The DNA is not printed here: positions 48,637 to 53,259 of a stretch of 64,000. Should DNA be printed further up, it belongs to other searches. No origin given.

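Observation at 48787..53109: EccC/EssC ATPase with fused ubiquitin-like (YukD/EsaB-like) and FHA N-terminal domains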

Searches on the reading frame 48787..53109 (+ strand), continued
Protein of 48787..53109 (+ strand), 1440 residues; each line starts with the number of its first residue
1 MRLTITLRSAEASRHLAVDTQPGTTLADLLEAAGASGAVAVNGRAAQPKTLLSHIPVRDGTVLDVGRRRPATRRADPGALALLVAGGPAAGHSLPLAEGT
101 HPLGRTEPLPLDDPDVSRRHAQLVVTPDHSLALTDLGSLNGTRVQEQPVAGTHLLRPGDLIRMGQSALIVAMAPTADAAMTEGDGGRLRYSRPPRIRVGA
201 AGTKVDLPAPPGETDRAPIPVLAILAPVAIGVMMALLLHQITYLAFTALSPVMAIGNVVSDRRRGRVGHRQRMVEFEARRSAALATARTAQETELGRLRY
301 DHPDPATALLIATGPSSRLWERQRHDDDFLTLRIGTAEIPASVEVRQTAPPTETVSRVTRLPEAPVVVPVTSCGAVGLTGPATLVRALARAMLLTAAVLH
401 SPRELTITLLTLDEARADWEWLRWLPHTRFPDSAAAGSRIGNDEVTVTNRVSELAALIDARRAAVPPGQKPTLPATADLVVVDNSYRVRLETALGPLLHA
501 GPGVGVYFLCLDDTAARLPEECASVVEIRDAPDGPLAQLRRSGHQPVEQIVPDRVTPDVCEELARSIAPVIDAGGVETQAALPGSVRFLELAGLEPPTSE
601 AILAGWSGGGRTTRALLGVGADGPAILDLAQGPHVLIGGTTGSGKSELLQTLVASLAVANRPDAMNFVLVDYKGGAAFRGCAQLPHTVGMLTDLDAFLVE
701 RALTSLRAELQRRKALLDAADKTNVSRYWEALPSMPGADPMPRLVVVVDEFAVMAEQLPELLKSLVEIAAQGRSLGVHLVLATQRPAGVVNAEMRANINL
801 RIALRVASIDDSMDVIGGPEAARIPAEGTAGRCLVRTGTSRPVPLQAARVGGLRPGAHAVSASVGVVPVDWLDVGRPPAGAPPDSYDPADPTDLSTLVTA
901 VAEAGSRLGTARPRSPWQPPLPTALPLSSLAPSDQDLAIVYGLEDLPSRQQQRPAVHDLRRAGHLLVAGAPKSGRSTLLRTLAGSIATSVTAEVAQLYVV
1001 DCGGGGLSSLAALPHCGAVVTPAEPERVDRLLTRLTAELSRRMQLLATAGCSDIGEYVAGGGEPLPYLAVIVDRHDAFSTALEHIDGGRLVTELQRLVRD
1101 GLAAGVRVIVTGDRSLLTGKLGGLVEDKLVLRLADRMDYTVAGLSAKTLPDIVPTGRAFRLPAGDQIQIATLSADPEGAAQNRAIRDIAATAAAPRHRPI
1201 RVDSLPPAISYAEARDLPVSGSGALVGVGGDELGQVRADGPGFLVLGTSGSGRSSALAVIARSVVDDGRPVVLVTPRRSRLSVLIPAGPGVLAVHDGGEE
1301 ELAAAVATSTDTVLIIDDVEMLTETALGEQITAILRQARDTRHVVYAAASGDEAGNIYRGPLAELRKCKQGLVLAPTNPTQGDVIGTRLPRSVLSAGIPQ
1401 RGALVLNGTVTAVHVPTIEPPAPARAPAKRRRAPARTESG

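Call 30: search_protein_families(library=pfam, proteins=[L033:8874-9875:-, L076:16542-17186:+, L025:14402-14689:+, L072:5721-7391:+, L030:15240-15917:+, L080:17295-18917:+, L041:11-2800:+, L032:18581-20092:+, L068:3258-5846:+, L013:14630-15988:+], max_evalue=0.01)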
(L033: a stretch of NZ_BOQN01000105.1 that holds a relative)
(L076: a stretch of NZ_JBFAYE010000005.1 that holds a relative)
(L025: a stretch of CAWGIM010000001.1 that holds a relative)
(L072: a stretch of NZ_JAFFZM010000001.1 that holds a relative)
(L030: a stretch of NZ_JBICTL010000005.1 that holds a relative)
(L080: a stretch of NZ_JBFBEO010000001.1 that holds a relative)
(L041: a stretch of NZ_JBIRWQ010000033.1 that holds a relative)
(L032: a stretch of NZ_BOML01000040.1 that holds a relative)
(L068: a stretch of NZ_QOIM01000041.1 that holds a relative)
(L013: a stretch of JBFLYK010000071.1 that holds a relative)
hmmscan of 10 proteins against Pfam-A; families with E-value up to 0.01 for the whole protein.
L033:8874-9875:- (333 aa): 0 families

L076:16542-17186:+ (214 aa): 0 families

L025:14402-14689:+ (95 aa): 1 family
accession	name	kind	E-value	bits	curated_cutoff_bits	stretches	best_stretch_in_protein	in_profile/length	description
PF10824.14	T7SS_ESX_EspC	-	0.0092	16.9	23.5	0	41-90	49-98/100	Excreted virulence factor EspC, type VII ESX diderm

L072:5721-7391:+ (556 aa): 3 families
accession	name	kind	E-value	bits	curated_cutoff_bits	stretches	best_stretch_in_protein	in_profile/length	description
PF00069.31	Pkinase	-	4.6e-25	89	31.7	1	91-341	2-257/263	Protein kinase domain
PF07714.23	PK_Tyr_Ser-Thr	-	1.4e-13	51.2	23.1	1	93-345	4-258/258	Protein tyrosine and serine/threonine kinase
PF10814.13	CwsA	-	0.0085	16.8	26.7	1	397-443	83-127/134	Cell wall synthesis protein CwsA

L030:15240-15917:+ (225 aa): 0 families

L080:17295-18917:+ (540 aa): 3 families
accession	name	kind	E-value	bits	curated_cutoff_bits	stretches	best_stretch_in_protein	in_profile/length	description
PF14200.12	RicinB_lectin_2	-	1.8e-25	89.9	25.6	3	423-516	1-84/89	Ricin-type beta-trefoil lectin domain-like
PF00652.28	Ricin_B_lectin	-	9.1e-12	45.7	29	2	389-484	5-86/126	Ricin-type beta-trefoil lectin domain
PF01464.25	SLT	-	0.0023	17.9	21.3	1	228-316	11-102/117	Transglycosylase SLT domain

L041:11-2800:+ (929 aa): 18 families
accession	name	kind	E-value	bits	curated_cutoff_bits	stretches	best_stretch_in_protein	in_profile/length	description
PF03704.23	BTAD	-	1.7e-33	116.5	22.1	1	101-240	2-146/146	Bacterial transcriptional activator domain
PF13424.12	TPR_12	-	1.1e-18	67.6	30.1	2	831-901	2-74/77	Tetratricopeptide repeat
PF07719.23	TPR_2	-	1.1e-13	50.6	27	0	873-901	2-30/34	Tetratricopeptide repeat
PF00486.34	Trans_reg_C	-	6.5e-10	39.4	26.2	1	27-91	8-75/77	Transcriptional regulatory protein, C terminal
PF13374.12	TPR_10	-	2e-09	37.6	27.5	0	872-901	2-31/42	Tetratricopeptide repeat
PF00931.28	NB-ARC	-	5.3e-09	36.1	23.5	1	367-474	89-203/248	NB-ARC domain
PF00515.34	TPR_1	-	5.1e-08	32.8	27.8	0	872-901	1-30/34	Tetratricopeptide repeat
PF17874.7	TPR_MalT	-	6.9e-07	29.3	45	1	804-910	12-118/336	MalT-like TPR region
PF13432.12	TPR_16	-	3.7e-06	27.7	32.7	2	766-822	10-60/65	Tetratricopeptide repeat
PF13181.12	TPR_8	-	4.5e-06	26.9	25.7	0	832-861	1-30/34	Tetratricopeptide repeat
PF13176.12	TPR_7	-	5.9e-06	26.4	27.9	0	874-901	1-28/36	Tetratricopeptide repeat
PF24885.1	TPR_NPHP3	-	1.6e-05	24.9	100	1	824-922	91-191/239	Nephrocystin-3 TPR domain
PF13414.12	TPR_11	-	6.9e-05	22.9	26.8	0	879-901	1-23/42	TPR repeat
PF13428.12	TPR_14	-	8.4e-05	23.3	23.5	0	875-901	4-30/44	Tetratricopeptide repeat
PF13174.12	TPR_6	-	0.00066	20.6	26.3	0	763-784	10-31/33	Tetratricopeptide repeat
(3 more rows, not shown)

L032:18581-20092:+ (503 aa): 1 family
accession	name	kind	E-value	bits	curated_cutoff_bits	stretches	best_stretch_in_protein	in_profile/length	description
PF00082.27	Peptidase_S8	-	3e-10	40.3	21.8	1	181-391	1-276/288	Subtilase family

L068:3258-5846:+ (862 aa): 3 families
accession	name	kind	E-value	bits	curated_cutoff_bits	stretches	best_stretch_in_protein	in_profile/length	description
PF11992.13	TgpA_N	-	1.9e-20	73.6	30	1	96-461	16-331/333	TgpA N-terminal domain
PF01841.26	Transglut_core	-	1.6e-19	70.6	23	1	498-617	2-108/108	Transglutaminase-like superfamily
PF13559.11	DUF4129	-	3e-09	37.3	24.8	1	721-789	1-67/69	Domain of unknown function (DUF4129)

L013:14630-15988:+ (452 aa): 1 family
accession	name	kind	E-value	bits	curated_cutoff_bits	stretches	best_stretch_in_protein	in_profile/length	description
PF21725.3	T7SS_signal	-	9.9e-10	39.1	27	1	15-194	69-235/241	Putative T7SS secretion signal domain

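Call 48: search_protein_families(library=pfam, proteins=[L060:1802-3565:+, L060:3562-4440:+, L060:4437-9284:+, L060:14400-15071:+, L057:1101-2822:+, L057:2819-3811:+], max_evalue=0.05)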
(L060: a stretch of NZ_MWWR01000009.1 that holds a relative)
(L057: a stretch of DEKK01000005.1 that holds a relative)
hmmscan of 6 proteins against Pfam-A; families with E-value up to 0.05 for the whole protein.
L060:1802-3565:+ (587 aa): 4 families
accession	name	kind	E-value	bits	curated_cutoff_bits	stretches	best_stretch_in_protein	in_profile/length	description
PF00069.31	Pkinase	-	3.6e-44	151.6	31.7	1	12-229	1-201/263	Protein kinase domain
PF07714.23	PK_Tyr_Ser-Thr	-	2.9e-20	73.1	23.1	1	14-226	3-206/258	Protein tyrosine and serine/threonine kinase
PF01636.29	APH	-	2.1e-07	31.4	23.2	1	21-136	8-111/239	Phosphotransferase enzyme family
PF03109.22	ABC1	-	0.00089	18.9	22.9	1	90-169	142-218/244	ABC1 atypical kinase-like domain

L060:3562-4440:+ (292 aa): 1 family
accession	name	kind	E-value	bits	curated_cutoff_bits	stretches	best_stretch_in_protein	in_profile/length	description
PF00558.24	Vpu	-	0.011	16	24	1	9-39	4-33/81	Vpu protein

L060:4437-9284:+ (1615 aa): 3 families
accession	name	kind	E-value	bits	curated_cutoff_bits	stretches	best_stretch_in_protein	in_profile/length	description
PF19077.6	Big_13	-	1.1e-10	42.4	27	1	1196-1240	57-101/102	Bacterial Ig-like domain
PF13750.12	Big_3_3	-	0.00011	22.3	27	1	1211-1344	13-145/157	Bacterial Ig-like domain (group 3)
PF13754.12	Big_3_4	-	0.0057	17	27.3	0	1200-1251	21-71/106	Domain of unknown function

L060:14400-15071:+ (223 aa): 1 family
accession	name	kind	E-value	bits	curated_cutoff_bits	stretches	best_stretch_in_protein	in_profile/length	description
PF00498.31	FHA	-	1.2e-06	29.3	20.7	1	123-201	3-67/67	FHA domain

L057:1101-2822:+ (573 aa): 4 families
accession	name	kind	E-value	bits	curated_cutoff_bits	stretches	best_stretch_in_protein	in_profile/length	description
PF00069.31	Pkinase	-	2e-44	152.4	31.7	1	17-250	2-243/263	Protein kinase domain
PF07714.23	PK_Tyr_Ser-Thr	-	1.4e-26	93.8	23.1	1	19-229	4-208/258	Protein tyrosine and serine/threonine kinase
PF01636.29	APH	-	1.9e-07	31.5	23.2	1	30-137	13-112/239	Phosphotransferase enzyme family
PF03109.22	ABC1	-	5.5e-05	22.9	22.9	1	69-172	123-221/244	ABC1 atypical kinase-like domain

L057:2819-3811:+ (330 aa): 0 families

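Call 49: search_dna_similar(query=window:48787-53109:+, collection=plasmids, mode=protein, rows=spread, max_rows=40, max_evalue=1e-20)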
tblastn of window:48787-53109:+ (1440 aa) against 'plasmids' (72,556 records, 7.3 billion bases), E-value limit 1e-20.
Records with a match: 112; places in all: 133; records where one place covers at least 80% of the query: 17.
Best place of each record, by identity: <60% 112.
By first word of the organism name: Streptomyces 39; Mycobacterium 21; Mycolicibacterium 13; Bacillus 11; Enterococcus 3; Tsukamurella 3; Embleya 2; Streptantibioticus 2; Rothia 2; Listeria 2; and 11 more.
By predicted mobility (MOB-suite, as given by PLSDB): non-mobilizable 65; mobilizable 46; conjugative 1.
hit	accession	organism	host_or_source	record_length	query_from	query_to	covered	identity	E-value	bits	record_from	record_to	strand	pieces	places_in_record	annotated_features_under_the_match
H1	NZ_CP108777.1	Embleya sp. NBC_00896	-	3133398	157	1416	88%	42.1%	0e+0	737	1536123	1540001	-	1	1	none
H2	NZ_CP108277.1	Streptomyces atratus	-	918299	158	1416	87%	39.6%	0e+0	651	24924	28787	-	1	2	FtsK/SpoIIIE domain-containing protein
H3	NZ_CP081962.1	Curtobacterium sp. TC1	Medicago sativa,cell culture,seed ...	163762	157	1418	88%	39.5%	0e+0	682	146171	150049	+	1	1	FtsK/SpoIIIE domain-containing protein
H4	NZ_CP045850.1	Streptomyces clavuligerus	pure culture single spore ...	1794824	158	1364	84%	41.1%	0e+0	627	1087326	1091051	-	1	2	none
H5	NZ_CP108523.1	Streptomyces sp. NBC_01230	-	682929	131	1419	90%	38.1%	0e+0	619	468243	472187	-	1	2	FtsK/SpoIIIE domain-containing protein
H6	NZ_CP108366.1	Streptomyces sp. NBC_01340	-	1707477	156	1419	88%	38.1%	0e+0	620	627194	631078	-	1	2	none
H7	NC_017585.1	Streptantibioticus cattleyicolor NRRL 8057 = DSM 46488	-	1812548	116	1382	88%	33.7%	4e-96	351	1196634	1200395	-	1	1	none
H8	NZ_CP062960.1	Rothia terrae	culture,dirt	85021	328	1041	50%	34.7%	3e-76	288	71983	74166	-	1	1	FtsK/SpoIIIE domain-containing protein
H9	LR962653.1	Enterococcus faecalis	-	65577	298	1021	50%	29.6%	3e-65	253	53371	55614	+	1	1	record has no annotation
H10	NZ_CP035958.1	Bacillus mycoides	cell culture,soil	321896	298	1020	50%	28.8%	5e-59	233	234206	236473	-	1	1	essC: type VII secretion protein EssC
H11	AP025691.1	Enterococcus sp. PLM3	Polyrhachis lamellidens,cell culture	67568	298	1021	50%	28.7%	7e-64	249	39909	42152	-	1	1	Ftsk domain-containing protein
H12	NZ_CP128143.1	Bacillus mycoides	bacterial isolate,field soil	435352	149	852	49%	28.9%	1e-71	274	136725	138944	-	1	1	essC: type VII secretion protein EssC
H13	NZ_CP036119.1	Bacillus mycoides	cell culture,soil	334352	149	852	49%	28.6%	1e-70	271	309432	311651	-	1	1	essC: type VII secretion protein EssC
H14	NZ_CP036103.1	Bacillus mycoides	cell culture,soil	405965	149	851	49%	28.6%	2e-70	270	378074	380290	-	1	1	essC: type VII secretion protein EssC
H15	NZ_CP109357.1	Streptomyces sp. NBC_01562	-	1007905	299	852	38%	34.6%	7e-53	213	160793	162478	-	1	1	record has no annotation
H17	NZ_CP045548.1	Streptomyces sp. SYP-A7193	cell culture,soil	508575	298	853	39%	33.1%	7e-50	203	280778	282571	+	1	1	eccCa: type VII secretion protein EccCa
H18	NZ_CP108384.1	Nocardia sp. NBC_01327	-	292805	298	851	38%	33.1%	4e-46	191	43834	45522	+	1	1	eccCa: type VII secretion protein EccCa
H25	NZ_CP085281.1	Mycobacterium avium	Homo sapiens,sputum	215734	298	853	39%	29.2%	5e-33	148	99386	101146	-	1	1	eccCa: type VII secretion protein EccCa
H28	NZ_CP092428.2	Mycolicibacterium rufum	-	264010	296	840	38%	27.1%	2e-27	129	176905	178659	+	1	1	type VII secretion protein EccC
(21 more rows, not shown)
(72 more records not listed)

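Call 50: get_annotated_region(hit=H12, flank=3500)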
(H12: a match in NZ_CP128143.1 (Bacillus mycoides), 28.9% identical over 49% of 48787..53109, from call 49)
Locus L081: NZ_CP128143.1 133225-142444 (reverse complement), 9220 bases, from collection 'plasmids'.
description: Bacillus mycoides strain SIN3.2 plasmid unnamed1, complete sequence
organism: Bacillus mycoides (NCBI taxid 1405)
taxonomy: Bacteria; Bacillota; Bacilli; Bacillales; Bacillaceae; Bacillus; Bacillus mycoides
host: -; source: bacterial isolate,field soil; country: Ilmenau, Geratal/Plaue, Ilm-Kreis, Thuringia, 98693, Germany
typing (MOB-suite, as given by PLSDB): mobilizable; relaxase MOBP
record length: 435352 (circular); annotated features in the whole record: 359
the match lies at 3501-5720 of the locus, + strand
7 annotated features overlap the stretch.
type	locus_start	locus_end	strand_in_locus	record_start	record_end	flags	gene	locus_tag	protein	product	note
CDS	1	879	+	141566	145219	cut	esaA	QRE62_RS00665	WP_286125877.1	type VII secretion protein EsaA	-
CDS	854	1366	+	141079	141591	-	essA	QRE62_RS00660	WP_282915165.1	type VII secretion protein EssA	GO:0009306 - protein secretion [Evidence IEA]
CDS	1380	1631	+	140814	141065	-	-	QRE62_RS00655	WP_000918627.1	EsaB/YukD family protein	-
CDS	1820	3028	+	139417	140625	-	essB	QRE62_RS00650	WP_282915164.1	type VII secretion protein EssB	GO:0009306 - protein secretion [Evidence IEA]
CDS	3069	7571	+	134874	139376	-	essC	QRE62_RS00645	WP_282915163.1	type VII secretion protein EssC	GO:0009306 - protein secretion [Evidence IEA]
CDS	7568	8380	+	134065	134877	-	-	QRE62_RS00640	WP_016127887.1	DUF3952 domain-containing protein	-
CDS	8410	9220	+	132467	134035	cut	-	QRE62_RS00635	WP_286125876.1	lipase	-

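Call 51: get_annotated_region(hit=H11, flank=3500)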
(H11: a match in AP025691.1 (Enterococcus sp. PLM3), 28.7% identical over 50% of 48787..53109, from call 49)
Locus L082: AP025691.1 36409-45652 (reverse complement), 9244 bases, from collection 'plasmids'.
description: Enterococcus sp. PLM3 plasmid plasmid1 DNA, complete sequence
organism: Enterococcus sp. PLM3 (NCBI taxid 2929797)
taxonomy: Bacteria; Bacillota; Bacilli; Lactobacillales; Enterococcaceae; Enterococcus; Enterococcus sp. PLM3
host: -; source: Polyrhachis lamellidens,cell culture; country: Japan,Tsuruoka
typing (MOB-suite, as given by PLSDB): conjugative; replicon rep_cluster_180; relaxase MOBP; mating-pair formation MPF_T
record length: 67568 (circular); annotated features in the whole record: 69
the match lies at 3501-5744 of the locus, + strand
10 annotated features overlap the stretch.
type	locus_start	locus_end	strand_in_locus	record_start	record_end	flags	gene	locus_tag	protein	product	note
CDS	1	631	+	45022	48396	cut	-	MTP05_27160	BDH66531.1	hypothetical protein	-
CDS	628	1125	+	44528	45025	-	-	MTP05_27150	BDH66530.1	hypothetical protein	-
CDS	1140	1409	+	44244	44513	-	-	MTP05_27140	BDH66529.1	hypothetical protein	-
CDS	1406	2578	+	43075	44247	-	-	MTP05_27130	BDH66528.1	hypothetical protein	-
CDS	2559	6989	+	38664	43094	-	-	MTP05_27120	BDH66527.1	Ftsk domain-containing protein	-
CDS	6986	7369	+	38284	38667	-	-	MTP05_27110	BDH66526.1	hypothetical protein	-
CDS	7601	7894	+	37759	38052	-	-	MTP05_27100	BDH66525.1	hypothetical protein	-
CDS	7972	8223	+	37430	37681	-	-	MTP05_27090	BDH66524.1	hypothetical protein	-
CDS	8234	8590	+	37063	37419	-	-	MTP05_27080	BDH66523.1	hypothetical protein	-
CDS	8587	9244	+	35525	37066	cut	-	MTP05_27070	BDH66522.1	hypothetical protein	-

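Call 52: get_annotated_region(hit=H17, flank=3500)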
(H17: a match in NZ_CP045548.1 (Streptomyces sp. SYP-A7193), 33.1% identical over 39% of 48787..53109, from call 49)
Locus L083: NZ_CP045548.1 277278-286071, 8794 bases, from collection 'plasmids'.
description: Streptomyces sp. SYP-A7193 plasmid unnamed1, complete sequence
organism: Streptomyces sp. SYP-A7193 (NCBI taxid 2662065)
taxonomy: Bacteria; Actinomycetota; Actinomycetes; Kitasatosporales; Streptomycetaceae; Streptomyces; Streptomyces sp. SYP-A7193
host: -; source: cell culture,soil; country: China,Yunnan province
typing (MOB-suite, as given by PLSDB): non-mobilizable; replicon rep_cluster_1910
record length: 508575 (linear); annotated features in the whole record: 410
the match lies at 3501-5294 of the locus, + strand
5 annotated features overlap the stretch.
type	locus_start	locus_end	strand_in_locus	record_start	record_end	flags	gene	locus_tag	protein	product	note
CDS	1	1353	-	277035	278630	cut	eccB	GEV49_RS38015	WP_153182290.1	type VII secretion protein EccB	GO:0009306 - protein secretion [Evidence IEA]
CDS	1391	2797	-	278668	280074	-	eccD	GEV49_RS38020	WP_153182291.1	type VII secretion integral membrane protein EccD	GO:0009306 - protein secretion [Evidence IEA]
CDS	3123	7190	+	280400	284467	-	eccCa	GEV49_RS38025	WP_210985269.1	type VII secretion protein EccCa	GO:0009306 - protein secretion [Evidence IEA]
CDS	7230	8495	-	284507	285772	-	-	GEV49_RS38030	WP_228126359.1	S8 family serine peptidase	GO:0006508 - proteolysis [Evidence IEA]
CDS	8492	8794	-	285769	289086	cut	-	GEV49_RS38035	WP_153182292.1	right-handed parallel beta-helix repeat-containing protein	-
